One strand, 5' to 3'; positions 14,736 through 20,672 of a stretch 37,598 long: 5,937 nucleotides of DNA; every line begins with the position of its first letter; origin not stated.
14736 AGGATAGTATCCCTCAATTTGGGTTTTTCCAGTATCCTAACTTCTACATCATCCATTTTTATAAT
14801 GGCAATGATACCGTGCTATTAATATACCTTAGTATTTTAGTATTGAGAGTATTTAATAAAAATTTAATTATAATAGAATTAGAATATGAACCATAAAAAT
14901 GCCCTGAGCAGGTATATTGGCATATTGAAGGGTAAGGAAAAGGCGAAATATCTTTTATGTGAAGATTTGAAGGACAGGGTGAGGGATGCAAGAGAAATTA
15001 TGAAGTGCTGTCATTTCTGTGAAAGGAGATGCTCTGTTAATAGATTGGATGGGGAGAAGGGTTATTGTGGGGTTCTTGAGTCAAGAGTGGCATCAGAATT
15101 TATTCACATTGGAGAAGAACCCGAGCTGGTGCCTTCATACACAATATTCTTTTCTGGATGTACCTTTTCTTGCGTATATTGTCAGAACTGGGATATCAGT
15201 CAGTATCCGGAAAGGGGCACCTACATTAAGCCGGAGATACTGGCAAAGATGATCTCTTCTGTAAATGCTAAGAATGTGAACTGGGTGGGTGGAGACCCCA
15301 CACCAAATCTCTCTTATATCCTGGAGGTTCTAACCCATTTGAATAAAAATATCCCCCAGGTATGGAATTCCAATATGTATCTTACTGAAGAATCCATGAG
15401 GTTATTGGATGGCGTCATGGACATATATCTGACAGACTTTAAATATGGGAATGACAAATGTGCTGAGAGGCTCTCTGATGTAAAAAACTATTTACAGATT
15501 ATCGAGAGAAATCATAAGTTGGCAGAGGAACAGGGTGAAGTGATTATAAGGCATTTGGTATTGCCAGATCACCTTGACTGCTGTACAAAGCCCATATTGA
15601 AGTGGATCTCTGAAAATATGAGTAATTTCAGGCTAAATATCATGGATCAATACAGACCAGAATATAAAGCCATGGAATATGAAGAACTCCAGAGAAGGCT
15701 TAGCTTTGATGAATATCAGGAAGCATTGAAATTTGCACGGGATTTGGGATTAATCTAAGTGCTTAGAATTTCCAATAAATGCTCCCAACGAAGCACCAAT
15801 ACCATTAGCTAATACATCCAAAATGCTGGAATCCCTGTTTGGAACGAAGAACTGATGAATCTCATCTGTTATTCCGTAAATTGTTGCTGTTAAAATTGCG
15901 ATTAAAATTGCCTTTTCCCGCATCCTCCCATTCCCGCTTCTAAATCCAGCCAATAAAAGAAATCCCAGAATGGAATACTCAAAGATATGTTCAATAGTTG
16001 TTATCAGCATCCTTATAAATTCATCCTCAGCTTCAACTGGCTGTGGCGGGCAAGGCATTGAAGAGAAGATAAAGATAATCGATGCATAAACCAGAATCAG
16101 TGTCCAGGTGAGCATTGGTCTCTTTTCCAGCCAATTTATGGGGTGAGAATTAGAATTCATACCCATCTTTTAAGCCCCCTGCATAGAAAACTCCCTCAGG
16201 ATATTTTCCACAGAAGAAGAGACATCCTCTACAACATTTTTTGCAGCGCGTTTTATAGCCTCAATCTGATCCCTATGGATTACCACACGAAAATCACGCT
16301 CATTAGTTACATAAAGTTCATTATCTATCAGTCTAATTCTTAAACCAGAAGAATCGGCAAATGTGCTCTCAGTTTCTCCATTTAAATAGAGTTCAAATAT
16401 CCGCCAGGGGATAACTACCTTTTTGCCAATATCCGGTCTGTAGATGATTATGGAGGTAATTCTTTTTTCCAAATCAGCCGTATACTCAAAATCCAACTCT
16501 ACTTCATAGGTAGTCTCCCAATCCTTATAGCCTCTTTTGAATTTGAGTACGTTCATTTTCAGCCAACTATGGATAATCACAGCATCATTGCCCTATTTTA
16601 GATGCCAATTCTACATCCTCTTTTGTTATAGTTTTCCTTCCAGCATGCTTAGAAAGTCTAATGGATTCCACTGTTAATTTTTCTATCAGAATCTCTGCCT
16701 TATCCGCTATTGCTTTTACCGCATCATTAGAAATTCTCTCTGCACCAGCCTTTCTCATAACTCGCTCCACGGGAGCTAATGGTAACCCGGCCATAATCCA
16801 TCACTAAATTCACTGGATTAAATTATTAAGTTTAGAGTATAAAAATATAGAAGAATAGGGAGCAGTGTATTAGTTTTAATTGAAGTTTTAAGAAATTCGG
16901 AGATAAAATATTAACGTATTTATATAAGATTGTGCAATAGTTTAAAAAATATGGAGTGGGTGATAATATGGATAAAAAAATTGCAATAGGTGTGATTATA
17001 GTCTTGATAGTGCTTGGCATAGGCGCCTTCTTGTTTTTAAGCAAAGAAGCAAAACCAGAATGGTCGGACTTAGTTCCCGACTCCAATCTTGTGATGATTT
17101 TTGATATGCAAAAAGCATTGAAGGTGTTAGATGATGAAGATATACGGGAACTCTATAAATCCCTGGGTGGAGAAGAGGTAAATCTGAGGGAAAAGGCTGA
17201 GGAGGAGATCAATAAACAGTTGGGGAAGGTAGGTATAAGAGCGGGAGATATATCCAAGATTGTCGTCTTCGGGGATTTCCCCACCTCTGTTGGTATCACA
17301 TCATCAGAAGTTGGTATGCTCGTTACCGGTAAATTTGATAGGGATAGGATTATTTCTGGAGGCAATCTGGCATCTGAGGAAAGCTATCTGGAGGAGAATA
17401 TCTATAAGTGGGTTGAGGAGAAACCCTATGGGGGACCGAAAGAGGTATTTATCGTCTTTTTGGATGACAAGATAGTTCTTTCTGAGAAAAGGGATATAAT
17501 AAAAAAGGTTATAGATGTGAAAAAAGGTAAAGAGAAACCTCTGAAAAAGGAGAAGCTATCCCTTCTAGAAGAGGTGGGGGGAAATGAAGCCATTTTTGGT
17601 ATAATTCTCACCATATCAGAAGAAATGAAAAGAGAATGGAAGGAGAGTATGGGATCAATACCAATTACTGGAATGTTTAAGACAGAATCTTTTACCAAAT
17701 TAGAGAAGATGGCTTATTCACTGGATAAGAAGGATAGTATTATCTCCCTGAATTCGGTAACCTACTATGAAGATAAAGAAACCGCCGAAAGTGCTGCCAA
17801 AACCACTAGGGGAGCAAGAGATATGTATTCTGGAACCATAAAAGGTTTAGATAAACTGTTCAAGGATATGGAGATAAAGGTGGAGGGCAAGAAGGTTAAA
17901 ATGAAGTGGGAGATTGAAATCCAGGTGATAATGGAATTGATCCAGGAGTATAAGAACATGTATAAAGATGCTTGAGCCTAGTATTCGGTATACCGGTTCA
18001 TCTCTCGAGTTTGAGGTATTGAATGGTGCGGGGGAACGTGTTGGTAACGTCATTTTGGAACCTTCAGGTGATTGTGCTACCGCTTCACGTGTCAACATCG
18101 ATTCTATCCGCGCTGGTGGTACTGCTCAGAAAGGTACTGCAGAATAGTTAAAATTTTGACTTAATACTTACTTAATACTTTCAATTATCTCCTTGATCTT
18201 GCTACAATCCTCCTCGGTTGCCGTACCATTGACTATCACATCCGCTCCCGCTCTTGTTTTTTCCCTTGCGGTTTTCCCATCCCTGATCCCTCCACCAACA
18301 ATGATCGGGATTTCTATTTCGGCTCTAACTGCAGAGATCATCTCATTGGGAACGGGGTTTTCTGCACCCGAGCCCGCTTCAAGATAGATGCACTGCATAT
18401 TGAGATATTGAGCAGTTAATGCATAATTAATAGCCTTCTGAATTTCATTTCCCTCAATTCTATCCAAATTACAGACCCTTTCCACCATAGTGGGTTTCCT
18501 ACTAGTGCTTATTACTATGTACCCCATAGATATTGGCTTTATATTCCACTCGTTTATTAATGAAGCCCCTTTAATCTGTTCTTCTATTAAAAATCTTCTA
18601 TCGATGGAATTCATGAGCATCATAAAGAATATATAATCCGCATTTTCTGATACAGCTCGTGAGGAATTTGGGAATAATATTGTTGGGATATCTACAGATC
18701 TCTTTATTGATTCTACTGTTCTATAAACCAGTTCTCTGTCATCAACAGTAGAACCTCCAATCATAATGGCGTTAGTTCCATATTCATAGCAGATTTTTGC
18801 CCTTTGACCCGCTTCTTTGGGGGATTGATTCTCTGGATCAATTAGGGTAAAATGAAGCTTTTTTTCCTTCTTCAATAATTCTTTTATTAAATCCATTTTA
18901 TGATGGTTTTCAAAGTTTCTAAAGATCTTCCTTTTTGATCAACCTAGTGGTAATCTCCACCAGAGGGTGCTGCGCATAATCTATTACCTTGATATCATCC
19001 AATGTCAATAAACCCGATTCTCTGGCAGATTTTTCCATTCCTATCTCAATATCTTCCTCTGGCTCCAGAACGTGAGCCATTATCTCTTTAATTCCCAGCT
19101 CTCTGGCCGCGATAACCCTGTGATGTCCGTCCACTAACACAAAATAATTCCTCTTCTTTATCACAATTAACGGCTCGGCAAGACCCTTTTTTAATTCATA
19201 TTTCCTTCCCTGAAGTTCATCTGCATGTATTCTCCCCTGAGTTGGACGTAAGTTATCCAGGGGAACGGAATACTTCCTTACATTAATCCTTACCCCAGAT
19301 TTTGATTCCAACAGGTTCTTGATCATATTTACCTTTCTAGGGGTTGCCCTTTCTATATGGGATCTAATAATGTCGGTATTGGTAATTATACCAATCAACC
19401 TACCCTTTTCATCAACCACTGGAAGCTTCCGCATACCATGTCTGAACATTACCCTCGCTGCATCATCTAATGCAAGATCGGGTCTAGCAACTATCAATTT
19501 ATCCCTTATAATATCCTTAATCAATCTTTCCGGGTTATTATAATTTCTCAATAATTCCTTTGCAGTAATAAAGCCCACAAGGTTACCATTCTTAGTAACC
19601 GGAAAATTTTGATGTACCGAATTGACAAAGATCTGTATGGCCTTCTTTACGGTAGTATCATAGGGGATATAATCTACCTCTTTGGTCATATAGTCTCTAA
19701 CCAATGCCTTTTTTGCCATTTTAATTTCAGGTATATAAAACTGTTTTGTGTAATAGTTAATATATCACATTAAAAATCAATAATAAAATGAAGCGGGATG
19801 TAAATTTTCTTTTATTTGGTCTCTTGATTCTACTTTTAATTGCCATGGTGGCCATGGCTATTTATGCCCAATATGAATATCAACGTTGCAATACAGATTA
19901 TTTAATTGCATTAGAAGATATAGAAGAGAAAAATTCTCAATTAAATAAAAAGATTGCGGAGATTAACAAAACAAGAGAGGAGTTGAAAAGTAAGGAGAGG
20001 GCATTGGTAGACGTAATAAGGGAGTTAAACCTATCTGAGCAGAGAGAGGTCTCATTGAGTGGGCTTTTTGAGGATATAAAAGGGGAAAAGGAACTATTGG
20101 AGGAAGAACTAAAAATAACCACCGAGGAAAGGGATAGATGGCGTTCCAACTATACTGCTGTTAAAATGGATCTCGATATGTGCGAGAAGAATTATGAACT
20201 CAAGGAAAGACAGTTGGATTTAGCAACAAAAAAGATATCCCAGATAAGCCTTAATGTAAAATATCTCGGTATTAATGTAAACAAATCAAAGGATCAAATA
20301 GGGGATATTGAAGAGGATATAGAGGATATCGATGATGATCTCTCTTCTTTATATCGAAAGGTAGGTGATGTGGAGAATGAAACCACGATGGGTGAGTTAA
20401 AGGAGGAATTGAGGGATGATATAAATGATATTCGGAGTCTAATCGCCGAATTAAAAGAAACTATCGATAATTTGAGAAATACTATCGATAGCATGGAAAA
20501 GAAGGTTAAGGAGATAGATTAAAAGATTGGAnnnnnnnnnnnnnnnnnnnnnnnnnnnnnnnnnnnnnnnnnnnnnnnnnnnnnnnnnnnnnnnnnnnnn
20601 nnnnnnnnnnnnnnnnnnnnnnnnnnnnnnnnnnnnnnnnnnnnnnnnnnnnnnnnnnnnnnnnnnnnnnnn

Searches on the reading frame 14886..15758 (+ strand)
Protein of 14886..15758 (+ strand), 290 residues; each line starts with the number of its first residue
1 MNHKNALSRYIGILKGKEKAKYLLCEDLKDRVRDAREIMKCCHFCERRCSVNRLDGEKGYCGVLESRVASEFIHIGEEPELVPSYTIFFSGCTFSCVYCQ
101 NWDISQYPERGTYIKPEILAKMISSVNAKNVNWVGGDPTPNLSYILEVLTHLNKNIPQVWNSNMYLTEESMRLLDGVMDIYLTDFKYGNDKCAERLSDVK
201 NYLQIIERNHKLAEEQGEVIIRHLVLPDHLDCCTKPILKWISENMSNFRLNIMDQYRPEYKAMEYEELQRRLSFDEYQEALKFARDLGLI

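Call 16: search_protein_families(library=pfam, proteins=[window:14886-15758:+], max_evalue=0.001)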
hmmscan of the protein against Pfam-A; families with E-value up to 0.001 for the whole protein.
window:14886-15758:+ (290 aa): 2 families
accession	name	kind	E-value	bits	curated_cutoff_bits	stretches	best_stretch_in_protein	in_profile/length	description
PF04055.27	Radical_SAM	-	1.4e-14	55.1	29.5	1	87-240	2-165/166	Radical SAM superfamily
PF13353.11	Fer4_12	-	8.1e-10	39.6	22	1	86-195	9-125/137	4Fe-4S single cluster domain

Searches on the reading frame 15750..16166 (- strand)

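Call 16: search_protein_families(library=pfam, proteins=[window:15750-16166:-], max_evalue=0.001)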
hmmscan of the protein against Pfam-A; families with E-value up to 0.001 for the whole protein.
window:15750-16166:- (138 aa): 1 family
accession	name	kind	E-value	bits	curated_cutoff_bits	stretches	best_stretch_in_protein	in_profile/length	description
PF04892.17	VanZ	-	7e-11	43.3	30.1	1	51-131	42-121/126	VanZ like family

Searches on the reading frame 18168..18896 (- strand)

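Call 16: search_protein_families(library=pfam, proteins=[window:18168-18896:-], max_evalue=0.001)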
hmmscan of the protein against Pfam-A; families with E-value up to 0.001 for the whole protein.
window:18168-18896:- (242 aa): 3 families
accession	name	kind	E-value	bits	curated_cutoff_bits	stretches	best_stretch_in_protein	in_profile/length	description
PF01884.23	PcrB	-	5e-49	167.2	23.9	1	10-239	5-224/226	PcrB family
PF00977.27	His_biosynth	-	5.5e-10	39.5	23.6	1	175-240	53-118/228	Histidine biosynthesis protein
PF01180.27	DHO_dh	-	3.4e-06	26.9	27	1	180-241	223-287/291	Dihydroorotate dehydrogenase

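Call 95: search_protein_families(library=ncbifam, proteins=[window:18168-18896:-], max_evalue=0.00001)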
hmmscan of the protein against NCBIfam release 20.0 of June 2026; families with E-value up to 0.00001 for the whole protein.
window:18168-18896:- (242 aa): 14 families
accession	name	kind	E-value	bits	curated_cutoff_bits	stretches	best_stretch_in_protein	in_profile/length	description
NF003198.0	PRK04169.1-2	subfamily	4.2e-81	271.7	247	1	3-242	8-247/249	geranylgeranylglyceryl/heptaprenylglyceryl phosphate synthase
TIGR01769.1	GGGP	equivalog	9.8e-66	221.5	161.55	1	15-224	1-205/205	phosphoglycerol geranylgeranyltransferase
TIGR01768.1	GGGP-family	subfamily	1.4e-53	181.7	113.25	1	14-239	1-224/224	geranylgeranylglyceryl phosphate synthase family protein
NF003202.0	PRK04169.1-6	equivalog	1.6e-51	175.2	353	1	3-242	16-252/254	phosphoglycerol geranylgeranyltransferase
NF003201.0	PRK04169.1-5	equivalog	2.2e-49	167.9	388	1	4-242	12-243/253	phosphoglycerol geranylgeranyltransferase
NF003199.0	PRK04169.1-3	subfamily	2.4e-20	73.1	169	1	13-240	8-229/233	geranylgeranylglyceryl/heptaprenylglyceryl phosphate synthase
TIGR04146.1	GGGPS_Afulg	equivalog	8.7e-16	58.5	320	1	14-232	5-215/221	phosphoglycerol geranylgeranyltransferase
NF003197.1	PRK04169.1-1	equivalog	7.6e-13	48.8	260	1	15-242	9-227/228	heptaprenylglyceryl phosphate synthase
TIGR00007.1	TIGR00007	equivalog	1.4e-08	34.6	228.95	1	179-241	56-118/231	1-(5-phosphoribosyl)-5-[(5-phosphoribosylamino)methylideneamino]imidazole-4-carboxamide isomerase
NF005574.0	PRK07259.1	equivalog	6e-08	31.9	269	1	180-242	222-284/304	dihydroorotate dehydrogenase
TIGR04147.1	GGGPS_Halobact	equivalog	7.8e-08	32.4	300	1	15-241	7-226/229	phosphoglycerol geranylgeranyltransferase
TIGR00735.1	hisF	equivalog_domain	3.9e-06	26.3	294.55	0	180-237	59-116/254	imidazole glycerol phosphate synthase subunit HisF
NF010112.0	PRK13585.1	equivalog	6.6e-06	25.9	243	0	182-240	62-120/241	1-(5-phosphoribosyl)-5-[(5-phosphoribosylamino)methylideneamino]imidazole-4-carboxamide isomerase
TIGR01037.2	pyrD_sub1_fam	subfamily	7.2e-06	25.3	270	0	180-241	219-280/300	dihydroorotate dehydrogenase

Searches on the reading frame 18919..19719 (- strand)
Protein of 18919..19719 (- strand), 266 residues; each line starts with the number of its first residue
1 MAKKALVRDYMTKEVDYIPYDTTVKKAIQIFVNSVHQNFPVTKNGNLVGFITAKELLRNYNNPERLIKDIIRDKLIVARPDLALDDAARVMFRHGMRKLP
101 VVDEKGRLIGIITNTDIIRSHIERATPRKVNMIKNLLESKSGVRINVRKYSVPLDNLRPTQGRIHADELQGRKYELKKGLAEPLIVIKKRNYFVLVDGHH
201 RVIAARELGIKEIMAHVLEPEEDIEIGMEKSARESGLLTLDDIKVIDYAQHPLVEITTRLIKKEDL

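Call 74: search_protein_families(library=pfam, proteins=[window:18919-19719:-], max_evalue=0.0001)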
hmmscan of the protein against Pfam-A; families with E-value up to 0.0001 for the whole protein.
window:18919-19719:- (266 aa): 1 family
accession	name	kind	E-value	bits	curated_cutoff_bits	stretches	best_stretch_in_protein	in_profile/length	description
PF00571.33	CBS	-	1.9e-26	92.6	24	2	67-120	1-54/57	CBS domain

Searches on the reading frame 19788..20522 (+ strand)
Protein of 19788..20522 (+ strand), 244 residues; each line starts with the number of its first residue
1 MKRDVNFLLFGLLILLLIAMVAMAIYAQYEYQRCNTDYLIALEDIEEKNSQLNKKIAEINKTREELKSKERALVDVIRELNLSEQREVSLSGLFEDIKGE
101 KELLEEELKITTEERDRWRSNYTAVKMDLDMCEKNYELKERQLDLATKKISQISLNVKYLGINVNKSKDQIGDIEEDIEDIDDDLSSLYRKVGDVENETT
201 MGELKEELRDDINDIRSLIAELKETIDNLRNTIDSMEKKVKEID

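Call 74: search_protein_families(library=pfam, proteins=[window:19788-20522:+], max_evalue=0.0001)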
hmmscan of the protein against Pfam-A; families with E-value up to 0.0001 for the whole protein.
window:19788-20522:+ (244 aa): 1 family
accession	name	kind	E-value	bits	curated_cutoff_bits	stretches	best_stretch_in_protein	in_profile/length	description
PF01920.25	Prefoldin_2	-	2.3e-06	27.9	27.6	1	164-242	24-101/106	Prefoldin subunit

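Call 95: search_protein_families(library=ncbifam, proteins=[window:19788-20522:+], max_evalue=0.00001)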
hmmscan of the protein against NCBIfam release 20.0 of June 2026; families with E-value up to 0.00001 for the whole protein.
window:19788-20522:+ (244 aa): 7 families
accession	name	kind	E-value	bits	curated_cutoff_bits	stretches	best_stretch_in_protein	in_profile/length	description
TIGR04523.1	Mplasa_alph_rch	subfamily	7.2e-09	34.1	270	1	120-242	475-593/745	helix-rich protein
TIGR02168.1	SMC_prok_B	equivalog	8.3e-09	33.7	567.35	1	43-242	239-439/1181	chromosome segregation protein SMC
NF041035.1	Rad50_Halo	equivalog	2e-07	29.8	1000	1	41-238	252-447/883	DNA double-strand break repair ATPase Rad50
NF045487.1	ASRP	equivalog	4.4e-07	28.9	300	0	166-243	153-230/593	archaea-specific SMC-related protein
NF002572.0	PRK02224.1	equivalog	1.6e-06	26.7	1087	1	41-238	252-447/888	DNA double-strand break repair ATPase Rad50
TIGR02169.1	SMC_prok_A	equivalog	1.7e-06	26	729.4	1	49-242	304-866/1165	chromosome segregation protein SMC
TIGR04527.1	mycoplas_twoTM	subfamily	5.5e-06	26.2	125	0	6-138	10-140/248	MG_279/MG_280 family protein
